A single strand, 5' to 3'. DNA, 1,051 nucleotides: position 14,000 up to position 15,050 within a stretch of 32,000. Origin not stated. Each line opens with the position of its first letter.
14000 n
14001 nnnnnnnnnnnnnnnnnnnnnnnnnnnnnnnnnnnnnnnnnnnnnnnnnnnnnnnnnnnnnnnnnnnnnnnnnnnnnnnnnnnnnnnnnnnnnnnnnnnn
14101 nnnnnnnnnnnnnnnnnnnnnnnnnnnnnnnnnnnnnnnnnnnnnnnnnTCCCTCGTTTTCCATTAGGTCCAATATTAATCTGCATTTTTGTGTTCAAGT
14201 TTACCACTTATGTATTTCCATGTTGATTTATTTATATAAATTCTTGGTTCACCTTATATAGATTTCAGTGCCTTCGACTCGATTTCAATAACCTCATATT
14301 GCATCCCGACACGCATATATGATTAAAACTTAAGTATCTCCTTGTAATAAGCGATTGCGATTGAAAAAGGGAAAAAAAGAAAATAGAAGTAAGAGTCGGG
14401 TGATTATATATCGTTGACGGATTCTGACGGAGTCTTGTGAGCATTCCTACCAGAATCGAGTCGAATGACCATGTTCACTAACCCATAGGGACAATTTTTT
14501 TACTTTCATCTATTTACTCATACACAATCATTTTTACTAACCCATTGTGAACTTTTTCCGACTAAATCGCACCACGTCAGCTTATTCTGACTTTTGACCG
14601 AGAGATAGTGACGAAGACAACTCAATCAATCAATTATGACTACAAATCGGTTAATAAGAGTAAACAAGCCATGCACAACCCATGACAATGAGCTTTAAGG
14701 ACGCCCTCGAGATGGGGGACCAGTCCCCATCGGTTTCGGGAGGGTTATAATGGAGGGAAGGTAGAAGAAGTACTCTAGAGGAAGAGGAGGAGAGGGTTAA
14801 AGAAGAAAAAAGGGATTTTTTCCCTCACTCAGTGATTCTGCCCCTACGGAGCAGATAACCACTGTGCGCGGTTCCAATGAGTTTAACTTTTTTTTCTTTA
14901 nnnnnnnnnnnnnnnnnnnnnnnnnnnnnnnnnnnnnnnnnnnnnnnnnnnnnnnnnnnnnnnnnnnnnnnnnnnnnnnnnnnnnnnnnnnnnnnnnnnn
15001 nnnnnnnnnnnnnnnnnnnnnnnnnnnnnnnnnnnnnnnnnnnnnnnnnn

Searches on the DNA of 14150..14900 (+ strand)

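Call 6: search_rna_families(source=window, start=14150, end=14900, threshold=evalue, max_evalue=10, show_alignments=3)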
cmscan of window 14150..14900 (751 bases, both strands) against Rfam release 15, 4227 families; matches with E-value up to 10: 5.
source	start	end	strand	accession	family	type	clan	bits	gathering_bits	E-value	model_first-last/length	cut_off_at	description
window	14471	14525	-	RF00348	snoR9_plant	Gene; snRNA; snoRNA; CD-box;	-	18.4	43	4.4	1-129/129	no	Small nucleolar RNA snoR9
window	14520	14552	-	RF04235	mir-242_2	Gene; miRNA;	-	13.5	56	7.6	25-57/81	no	mir-242_2 microRNA precursor family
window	14773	14825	-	RF00192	BLV_package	Cis-reg;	-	12.6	70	6.5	1-55/55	no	Bovine leukaemia virus RNA packaging signal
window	14755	14833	+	RF01306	sR52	Gene; snRNA; snoRNA; CD-box;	-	12.5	50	7.2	1-60/60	no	Small nucleolar RNA sR52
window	14776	14840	+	RF00893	MIR854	Gene; miRNA;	-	9.7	50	7.5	1-221/221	no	MIR854 microRNA precursor family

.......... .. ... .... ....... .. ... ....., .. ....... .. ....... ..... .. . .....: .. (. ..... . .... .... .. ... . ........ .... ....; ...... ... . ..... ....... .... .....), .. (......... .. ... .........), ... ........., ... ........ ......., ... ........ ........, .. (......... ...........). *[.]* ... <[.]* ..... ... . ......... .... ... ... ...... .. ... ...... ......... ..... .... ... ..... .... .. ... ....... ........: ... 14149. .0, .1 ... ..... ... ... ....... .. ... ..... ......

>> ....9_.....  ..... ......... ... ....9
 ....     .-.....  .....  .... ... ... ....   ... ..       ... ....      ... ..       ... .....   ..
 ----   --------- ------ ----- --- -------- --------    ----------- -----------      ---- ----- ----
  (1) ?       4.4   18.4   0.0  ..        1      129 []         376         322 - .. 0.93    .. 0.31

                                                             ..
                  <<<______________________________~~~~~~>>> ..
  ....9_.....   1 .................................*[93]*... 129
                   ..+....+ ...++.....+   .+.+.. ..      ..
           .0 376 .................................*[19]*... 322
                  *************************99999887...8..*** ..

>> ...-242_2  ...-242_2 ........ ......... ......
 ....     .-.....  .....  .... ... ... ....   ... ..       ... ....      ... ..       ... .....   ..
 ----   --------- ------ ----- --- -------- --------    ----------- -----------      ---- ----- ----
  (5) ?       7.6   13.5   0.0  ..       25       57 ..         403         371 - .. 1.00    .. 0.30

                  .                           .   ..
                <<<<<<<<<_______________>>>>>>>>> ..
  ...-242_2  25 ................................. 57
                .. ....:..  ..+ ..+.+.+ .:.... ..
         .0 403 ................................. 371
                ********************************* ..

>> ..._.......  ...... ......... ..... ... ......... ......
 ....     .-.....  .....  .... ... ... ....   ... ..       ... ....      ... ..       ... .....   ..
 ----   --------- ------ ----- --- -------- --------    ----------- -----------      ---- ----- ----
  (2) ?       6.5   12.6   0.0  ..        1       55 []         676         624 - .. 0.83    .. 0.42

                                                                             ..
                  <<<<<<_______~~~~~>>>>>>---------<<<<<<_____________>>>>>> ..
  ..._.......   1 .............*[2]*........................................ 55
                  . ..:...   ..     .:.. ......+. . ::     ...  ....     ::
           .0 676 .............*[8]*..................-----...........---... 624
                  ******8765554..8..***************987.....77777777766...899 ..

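Call 31: search_dna_similar(query=window:14208-14858:+, collection=phages, mode=distant, max_evalue=0.01)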
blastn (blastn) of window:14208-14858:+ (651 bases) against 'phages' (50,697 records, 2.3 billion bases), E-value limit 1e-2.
No match.

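Call 32: search_dna_similar(query=window:14208-14858:+, collection=plasmids, mode=distant, max_evalue=0.01)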
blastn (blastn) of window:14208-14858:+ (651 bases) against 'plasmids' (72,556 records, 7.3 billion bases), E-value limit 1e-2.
No match.
